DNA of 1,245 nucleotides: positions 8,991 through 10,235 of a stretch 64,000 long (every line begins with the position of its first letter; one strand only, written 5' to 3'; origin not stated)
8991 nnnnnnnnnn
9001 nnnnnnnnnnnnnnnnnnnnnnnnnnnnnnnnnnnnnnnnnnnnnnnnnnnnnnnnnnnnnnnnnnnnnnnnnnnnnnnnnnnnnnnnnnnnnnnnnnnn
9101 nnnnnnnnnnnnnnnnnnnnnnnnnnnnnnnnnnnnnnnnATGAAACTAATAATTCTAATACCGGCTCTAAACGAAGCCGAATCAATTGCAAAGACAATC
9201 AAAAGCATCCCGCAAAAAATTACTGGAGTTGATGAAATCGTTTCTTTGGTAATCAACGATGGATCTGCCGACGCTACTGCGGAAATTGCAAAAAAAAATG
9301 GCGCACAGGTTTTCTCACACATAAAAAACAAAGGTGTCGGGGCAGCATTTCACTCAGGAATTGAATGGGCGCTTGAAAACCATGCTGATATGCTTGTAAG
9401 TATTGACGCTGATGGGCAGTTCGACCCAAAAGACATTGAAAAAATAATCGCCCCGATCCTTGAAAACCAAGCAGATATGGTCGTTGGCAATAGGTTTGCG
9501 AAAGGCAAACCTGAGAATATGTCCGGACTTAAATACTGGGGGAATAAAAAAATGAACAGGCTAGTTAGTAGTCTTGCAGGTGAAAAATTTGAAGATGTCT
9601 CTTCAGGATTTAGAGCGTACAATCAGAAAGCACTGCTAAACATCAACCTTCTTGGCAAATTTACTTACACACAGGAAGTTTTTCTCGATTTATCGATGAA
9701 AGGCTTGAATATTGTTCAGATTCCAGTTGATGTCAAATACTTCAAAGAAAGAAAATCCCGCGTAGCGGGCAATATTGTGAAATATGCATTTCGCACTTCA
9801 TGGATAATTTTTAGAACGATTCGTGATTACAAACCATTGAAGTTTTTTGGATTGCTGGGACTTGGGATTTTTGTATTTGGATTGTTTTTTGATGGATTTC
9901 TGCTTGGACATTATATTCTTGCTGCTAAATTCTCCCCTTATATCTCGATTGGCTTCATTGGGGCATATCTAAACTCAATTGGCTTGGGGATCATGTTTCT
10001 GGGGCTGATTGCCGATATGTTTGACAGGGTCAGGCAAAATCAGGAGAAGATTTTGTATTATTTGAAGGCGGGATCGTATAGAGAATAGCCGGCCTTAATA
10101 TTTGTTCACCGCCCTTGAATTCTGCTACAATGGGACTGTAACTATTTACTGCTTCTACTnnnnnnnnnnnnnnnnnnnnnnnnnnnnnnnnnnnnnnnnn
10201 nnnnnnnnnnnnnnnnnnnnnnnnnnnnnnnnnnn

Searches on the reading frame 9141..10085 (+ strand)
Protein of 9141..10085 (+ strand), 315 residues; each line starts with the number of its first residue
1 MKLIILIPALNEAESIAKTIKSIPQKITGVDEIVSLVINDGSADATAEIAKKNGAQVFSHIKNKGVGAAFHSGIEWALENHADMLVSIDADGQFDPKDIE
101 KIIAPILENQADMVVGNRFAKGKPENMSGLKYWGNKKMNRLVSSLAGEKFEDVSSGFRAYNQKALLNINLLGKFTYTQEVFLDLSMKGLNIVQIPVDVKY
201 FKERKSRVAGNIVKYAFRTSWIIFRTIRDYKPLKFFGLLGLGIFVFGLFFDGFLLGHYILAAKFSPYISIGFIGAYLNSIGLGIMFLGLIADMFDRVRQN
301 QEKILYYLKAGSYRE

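Call 14: search_protein_families(library=pfam, proteins=[window:9141-10085:+], max_evalue=0.001)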
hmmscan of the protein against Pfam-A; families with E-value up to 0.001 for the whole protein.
window:9141-10085:+ (315 aa): 1 family
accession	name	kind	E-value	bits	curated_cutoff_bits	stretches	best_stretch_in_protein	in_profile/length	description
PF00535.33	Glycos_transf_2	-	2.3e-24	86.6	23.3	1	5-165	2-164/168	Glycosyl transferase family 2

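Call 65: search_protein_families(library=ncbifam, proteins=[window:9141-10085:+], max_evalue=0.00001)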
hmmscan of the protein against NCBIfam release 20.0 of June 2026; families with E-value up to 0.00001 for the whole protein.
window:9141-10085:+ (315 aa): 12 families
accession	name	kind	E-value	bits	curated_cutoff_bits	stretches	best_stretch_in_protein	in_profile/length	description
TIGR04182.1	glyco_TIGR04182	equivalog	1.5e-45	155.9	325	1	4-301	3-289/293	S-layer glycoprotein N-glycosyltransferase AglJ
NF058614.1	PPMAGASynPpgS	equivalog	4.1e-27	95.1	370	1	5-207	4-205/226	polyprenyl-phospho-N-acetylgalactosaminyl synthase PpgS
NF041391.1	DPhHxTase_Halo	equivalog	2.1e-23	82.4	375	1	9-199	3-184/213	dolichyl-phosphate hexose transferase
NF010496.0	PRK13915.1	equivalog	6e-12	45.3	262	1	4-111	34-147/307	glucosyl-3-phosphoglycerate synthase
NF047588.1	GlcsyltransPgfSStrep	equivalog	9.9e-12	44.7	500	1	1-262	1-255/308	glycosyltransferase PgfS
TIGR03937.1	PgaC_IcaA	equivalog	3e-10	39.6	422.3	1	4-117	48-162/407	poly-beta-1,6-N-acetyl-D-glucosamine synthase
NF007986.1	PRK10714.1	equivalog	5.8e-10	38.7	529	1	2-165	7-169/316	undecaprenyl-phosphate 4-deoxy-4-formamido-L-arabinose transferase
TIGR04283.1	glyco_like_mftF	equivalog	1.2e-09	38.1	182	1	5-119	3-107/221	TIGR04283 family arsenosugar biosynthesis glycosyltransferase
NF041865.1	EpsU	equivalog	1.3e-08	34.2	700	1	2-113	40-153/394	exopolysaccharide biosynthesis GT2 family glycosyltransferase EpsU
TIGR03469.1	HpnB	hypoth_equivalog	1.1e-07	31.2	379.25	1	3-114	46-168/386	hopene-associated glycosyltransferase HpnB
NF007482.0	PRK10073.1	equivalog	2.8e-07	29.9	423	1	2-117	7-121/334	glycosyltransferase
NF041875.1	EPS_EpsD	equivalog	2e-06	27.4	370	1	5-149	3-147/325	exopolysaccharide biosynthesis glycosyltransferase EpsD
